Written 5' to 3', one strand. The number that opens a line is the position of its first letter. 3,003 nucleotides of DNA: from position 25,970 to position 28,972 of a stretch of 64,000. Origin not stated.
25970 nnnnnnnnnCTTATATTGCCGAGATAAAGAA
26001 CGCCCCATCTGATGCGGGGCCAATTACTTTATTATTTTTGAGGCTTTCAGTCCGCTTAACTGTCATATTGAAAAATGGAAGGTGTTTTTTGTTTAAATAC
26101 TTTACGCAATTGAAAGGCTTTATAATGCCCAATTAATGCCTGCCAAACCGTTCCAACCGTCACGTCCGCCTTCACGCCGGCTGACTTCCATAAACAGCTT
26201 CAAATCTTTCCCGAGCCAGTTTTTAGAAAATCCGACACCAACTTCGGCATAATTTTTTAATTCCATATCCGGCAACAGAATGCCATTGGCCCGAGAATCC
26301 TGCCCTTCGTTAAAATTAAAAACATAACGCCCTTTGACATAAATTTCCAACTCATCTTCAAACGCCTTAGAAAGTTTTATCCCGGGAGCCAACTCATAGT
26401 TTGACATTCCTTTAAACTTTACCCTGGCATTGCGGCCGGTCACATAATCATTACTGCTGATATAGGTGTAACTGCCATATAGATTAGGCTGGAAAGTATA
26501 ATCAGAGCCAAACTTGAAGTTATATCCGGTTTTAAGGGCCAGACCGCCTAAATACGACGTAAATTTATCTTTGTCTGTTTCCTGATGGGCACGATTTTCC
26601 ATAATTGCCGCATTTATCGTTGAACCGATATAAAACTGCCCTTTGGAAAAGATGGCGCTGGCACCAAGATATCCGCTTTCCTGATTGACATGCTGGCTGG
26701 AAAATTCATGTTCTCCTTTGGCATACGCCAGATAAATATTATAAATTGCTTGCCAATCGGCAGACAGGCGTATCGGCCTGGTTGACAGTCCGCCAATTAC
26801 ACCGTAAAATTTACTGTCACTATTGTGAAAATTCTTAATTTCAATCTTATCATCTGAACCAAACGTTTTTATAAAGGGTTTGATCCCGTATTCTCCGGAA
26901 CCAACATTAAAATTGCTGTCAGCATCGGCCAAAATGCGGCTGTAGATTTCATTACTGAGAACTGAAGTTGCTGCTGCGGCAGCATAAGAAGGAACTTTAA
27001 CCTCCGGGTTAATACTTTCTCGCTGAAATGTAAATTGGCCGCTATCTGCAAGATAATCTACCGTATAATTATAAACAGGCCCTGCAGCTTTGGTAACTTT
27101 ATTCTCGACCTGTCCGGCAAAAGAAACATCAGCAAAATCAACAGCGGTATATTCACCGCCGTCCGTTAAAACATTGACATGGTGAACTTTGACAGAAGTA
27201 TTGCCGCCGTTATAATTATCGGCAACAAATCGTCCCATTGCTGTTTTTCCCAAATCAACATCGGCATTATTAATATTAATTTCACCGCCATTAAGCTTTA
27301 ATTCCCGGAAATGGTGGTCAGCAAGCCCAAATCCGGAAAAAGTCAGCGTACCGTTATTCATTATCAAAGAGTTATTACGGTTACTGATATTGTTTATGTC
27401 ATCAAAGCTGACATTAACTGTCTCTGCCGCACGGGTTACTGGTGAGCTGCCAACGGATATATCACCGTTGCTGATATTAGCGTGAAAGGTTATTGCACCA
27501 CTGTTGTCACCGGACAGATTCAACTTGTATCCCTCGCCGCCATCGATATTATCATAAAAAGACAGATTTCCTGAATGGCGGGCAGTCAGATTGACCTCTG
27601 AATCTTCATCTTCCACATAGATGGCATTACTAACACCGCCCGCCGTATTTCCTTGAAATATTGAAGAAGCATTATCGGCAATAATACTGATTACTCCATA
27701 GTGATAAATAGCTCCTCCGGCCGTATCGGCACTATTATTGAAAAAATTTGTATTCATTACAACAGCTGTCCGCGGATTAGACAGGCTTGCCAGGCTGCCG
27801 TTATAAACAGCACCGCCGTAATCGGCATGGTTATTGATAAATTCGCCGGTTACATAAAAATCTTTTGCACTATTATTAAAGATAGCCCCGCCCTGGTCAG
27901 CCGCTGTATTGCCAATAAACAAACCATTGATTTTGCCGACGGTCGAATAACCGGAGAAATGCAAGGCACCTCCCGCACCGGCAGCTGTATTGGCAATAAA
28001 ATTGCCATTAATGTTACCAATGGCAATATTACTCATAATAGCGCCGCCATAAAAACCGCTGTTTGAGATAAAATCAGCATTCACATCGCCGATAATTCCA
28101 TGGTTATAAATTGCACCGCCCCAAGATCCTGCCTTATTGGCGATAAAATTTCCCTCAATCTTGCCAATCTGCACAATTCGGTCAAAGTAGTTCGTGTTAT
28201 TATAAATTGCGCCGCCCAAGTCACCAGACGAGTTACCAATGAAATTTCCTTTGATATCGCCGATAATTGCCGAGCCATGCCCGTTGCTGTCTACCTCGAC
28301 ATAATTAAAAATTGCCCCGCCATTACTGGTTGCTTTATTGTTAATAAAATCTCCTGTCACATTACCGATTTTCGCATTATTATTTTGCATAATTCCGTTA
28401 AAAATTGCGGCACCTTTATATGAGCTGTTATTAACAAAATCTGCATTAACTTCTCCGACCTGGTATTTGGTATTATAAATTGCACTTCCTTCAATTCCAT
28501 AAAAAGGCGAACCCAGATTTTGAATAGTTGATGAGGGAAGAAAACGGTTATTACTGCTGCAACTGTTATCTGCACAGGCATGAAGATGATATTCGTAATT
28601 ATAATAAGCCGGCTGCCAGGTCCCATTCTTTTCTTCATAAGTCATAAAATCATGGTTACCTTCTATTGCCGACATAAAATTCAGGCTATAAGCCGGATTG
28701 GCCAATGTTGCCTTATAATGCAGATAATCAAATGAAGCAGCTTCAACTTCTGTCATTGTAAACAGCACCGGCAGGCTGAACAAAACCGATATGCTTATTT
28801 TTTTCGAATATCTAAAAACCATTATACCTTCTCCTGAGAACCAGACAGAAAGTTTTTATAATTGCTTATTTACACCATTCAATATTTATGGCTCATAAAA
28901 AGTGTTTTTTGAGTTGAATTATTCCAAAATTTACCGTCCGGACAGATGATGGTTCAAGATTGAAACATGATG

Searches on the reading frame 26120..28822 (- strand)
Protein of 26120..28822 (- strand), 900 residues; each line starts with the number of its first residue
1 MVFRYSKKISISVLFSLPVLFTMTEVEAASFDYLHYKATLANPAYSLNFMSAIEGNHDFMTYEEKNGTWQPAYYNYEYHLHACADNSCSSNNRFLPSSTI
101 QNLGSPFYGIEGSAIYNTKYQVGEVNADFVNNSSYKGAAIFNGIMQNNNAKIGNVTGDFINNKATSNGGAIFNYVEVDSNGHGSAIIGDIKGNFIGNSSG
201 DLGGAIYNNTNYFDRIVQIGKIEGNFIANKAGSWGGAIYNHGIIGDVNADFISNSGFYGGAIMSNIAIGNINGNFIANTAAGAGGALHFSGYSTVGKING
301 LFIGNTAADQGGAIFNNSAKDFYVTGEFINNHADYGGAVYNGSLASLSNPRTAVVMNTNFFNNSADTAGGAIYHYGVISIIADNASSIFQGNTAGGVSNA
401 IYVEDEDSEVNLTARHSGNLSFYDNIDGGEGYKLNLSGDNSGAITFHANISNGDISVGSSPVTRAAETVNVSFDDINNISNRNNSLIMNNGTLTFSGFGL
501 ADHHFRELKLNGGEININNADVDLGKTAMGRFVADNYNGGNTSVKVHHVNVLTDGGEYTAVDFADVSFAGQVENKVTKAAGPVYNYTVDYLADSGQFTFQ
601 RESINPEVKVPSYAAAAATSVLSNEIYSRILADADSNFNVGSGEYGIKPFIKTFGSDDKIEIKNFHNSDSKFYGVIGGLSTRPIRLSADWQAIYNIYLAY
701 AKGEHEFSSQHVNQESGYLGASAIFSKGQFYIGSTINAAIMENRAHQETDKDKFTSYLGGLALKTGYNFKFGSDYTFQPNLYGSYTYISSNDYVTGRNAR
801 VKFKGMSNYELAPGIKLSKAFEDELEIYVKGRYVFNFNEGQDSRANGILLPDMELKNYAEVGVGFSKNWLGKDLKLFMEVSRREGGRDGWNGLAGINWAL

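Call 20: search_protein_families(library=pfam, proteins=[window:26120-28822:-], max_evalue=0.00001)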
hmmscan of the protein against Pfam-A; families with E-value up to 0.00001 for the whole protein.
window:26120-28822:- (900 aa): 2 families
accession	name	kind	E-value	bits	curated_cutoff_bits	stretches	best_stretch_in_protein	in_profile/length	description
PF03797.25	Autotransporter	-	4.3e-14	53.3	26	1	652-879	4-253/255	Autotransporter beta-domain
PF02415.23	Chlam_PMP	-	1.1e-07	31.8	20.6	0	357-373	1-17/19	Chlamydia polymorphic membrane protein (Chlamydia_PMP) repeat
